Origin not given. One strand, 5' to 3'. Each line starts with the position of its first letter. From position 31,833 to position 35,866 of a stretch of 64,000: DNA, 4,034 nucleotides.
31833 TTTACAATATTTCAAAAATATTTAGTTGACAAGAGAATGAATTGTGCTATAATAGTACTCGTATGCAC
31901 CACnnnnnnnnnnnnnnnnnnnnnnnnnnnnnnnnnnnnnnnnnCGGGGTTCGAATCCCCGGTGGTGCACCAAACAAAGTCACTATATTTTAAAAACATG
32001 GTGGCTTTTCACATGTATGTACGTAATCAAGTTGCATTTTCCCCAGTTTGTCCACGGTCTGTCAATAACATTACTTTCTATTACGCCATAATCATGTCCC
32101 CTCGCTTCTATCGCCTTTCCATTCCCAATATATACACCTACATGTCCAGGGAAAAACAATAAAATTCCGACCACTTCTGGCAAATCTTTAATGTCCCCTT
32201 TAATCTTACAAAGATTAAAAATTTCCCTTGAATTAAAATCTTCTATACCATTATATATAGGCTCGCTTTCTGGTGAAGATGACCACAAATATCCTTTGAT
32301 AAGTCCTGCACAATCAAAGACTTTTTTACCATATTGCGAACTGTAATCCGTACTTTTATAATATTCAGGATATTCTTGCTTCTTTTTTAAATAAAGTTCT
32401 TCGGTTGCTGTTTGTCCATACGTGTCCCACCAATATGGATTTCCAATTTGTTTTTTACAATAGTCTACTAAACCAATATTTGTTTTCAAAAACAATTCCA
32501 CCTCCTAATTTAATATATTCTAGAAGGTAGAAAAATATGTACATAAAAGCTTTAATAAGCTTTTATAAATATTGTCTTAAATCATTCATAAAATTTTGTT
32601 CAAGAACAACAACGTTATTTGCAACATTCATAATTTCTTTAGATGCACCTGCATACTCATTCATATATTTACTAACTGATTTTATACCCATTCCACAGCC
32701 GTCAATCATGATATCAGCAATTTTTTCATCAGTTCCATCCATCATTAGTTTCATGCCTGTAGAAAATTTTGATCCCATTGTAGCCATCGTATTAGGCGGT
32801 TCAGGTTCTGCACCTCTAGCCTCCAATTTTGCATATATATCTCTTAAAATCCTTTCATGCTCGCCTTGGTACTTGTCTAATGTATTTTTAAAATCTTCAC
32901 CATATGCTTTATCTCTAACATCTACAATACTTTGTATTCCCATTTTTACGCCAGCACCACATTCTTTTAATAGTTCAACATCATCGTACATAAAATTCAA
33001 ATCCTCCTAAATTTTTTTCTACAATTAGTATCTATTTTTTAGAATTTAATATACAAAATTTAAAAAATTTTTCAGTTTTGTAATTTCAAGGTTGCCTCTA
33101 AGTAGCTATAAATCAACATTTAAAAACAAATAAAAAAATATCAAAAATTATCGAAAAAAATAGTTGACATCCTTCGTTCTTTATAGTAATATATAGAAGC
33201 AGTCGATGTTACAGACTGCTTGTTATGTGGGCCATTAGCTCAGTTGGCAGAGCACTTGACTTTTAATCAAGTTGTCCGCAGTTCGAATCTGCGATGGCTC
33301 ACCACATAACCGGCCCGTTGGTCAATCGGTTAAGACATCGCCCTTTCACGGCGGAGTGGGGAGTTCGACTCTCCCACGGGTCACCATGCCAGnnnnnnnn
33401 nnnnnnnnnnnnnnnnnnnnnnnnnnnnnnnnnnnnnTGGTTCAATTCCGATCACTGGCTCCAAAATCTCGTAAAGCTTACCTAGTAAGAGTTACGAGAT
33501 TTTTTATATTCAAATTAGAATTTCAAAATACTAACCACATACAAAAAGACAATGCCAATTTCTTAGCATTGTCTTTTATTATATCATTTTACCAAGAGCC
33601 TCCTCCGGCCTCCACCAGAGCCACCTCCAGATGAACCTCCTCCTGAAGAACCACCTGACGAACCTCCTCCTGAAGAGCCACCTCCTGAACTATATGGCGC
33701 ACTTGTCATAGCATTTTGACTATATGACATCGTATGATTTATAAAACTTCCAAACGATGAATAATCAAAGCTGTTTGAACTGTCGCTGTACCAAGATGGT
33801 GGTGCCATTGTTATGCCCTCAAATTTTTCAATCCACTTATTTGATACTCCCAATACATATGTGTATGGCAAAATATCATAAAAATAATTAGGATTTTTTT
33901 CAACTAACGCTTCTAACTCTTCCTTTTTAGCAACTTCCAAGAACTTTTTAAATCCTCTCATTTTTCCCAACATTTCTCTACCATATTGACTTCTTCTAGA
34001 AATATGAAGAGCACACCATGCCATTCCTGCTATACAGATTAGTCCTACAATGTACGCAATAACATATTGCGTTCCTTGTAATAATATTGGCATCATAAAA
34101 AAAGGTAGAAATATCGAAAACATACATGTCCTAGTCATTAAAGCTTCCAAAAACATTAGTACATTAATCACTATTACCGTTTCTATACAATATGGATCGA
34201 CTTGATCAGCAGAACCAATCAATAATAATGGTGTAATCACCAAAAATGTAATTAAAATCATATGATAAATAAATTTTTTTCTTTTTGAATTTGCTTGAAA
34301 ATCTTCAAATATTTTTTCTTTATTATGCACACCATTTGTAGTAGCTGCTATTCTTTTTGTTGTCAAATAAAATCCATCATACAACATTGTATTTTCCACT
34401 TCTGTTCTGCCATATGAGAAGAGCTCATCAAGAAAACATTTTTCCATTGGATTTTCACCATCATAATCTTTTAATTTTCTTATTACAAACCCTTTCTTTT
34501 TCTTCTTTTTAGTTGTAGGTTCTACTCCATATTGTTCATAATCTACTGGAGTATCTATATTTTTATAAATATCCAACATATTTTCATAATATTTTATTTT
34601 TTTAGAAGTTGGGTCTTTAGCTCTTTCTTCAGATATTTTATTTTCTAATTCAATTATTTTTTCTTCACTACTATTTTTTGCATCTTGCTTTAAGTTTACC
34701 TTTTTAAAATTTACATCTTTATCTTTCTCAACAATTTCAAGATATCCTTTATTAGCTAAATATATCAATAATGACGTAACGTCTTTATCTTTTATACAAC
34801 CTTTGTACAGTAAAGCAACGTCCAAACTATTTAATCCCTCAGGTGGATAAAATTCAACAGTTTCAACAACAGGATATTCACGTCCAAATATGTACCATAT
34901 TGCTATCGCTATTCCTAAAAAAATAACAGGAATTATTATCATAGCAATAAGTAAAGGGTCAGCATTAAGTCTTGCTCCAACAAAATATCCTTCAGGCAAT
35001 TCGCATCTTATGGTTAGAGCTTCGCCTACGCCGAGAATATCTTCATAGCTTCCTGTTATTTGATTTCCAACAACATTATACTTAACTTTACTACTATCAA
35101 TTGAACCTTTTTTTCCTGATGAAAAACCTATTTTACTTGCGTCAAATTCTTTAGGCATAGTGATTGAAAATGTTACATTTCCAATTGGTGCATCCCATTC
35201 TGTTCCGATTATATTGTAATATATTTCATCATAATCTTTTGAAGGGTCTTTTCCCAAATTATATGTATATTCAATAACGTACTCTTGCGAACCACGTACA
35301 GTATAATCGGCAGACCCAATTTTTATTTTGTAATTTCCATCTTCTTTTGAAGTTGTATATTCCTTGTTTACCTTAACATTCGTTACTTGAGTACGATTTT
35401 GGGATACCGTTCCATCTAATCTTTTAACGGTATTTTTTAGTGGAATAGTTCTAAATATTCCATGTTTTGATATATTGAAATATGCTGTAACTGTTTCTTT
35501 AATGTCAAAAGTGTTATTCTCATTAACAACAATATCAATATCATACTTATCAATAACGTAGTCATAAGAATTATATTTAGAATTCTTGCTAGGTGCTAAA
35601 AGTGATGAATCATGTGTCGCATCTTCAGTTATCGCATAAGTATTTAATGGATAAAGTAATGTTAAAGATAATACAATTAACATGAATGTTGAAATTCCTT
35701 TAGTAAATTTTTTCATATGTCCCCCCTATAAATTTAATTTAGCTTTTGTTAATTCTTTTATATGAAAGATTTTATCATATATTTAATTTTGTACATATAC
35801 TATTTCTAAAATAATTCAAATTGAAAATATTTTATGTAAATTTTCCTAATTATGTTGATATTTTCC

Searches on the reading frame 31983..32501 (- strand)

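Call 63: search_protein_families(library=pfam, proteins=[window:31983-32501:-], max_evalue=0.001)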
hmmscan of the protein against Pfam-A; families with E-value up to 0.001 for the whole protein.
window:31983-32501:- (172 aa): 1 family
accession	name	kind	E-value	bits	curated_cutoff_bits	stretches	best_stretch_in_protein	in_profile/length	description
PF00877.26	NLPC_P60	-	1.2e-05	25.7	23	1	59-152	11-98/105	NlpC/P60 family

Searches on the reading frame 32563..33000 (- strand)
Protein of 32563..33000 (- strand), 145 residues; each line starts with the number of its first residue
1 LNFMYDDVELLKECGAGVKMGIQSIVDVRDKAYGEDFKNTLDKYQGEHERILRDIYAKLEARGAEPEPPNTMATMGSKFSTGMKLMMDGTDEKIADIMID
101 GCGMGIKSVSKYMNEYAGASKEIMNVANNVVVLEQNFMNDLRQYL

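Call 63: search_protein_families(library=pfam, proteins=[window:32563-33000:-], max_evalue=0.001)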
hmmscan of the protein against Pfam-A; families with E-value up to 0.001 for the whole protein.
window:32563-33000:- (145 aa): 1 family
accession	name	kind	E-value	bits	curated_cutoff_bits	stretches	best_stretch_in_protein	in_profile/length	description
PF09537.16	DUF2383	-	6.8e-05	23.4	30.8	1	11-101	6-97/111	Domain of unknown function (DUF2383)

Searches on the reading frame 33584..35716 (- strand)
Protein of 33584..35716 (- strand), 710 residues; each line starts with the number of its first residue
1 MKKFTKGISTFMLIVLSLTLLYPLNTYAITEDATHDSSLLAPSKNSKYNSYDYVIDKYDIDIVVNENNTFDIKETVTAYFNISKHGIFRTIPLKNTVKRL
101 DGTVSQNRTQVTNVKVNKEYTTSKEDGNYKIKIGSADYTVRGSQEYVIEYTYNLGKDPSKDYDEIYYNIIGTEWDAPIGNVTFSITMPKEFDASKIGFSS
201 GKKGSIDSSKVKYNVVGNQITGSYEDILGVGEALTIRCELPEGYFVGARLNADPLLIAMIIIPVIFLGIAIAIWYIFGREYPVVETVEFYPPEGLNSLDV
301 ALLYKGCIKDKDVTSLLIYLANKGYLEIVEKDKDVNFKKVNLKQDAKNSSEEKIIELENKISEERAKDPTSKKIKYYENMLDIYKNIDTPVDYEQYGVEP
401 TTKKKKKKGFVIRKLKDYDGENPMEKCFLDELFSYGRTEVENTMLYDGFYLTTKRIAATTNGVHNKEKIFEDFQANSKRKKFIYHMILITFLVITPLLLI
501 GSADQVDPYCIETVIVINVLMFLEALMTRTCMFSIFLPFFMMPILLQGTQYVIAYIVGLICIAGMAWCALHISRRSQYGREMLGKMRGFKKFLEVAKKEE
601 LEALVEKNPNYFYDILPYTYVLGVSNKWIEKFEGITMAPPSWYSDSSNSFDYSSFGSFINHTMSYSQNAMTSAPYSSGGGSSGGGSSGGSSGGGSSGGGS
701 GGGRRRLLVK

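Call 15: search_protein_families(library=pfam, proteins=[window:33584-35716:-], max_evalue=0.1)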
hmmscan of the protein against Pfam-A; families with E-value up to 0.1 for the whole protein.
window:33584-35716:- (710 aa): 2 families
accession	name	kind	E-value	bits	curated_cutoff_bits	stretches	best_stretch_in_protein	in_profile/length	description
PF20990.2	DUF2207_C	-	4.1e-29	102.5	33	2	398-632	46-247/247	Predicted membrane protein (DUF2207) C-terminal domain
PF09972.14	DUF2207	-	4.5e-27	95.8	24.4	1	55-210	2-148/172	Predicted membrane protein (DUF2207) N-terminal domain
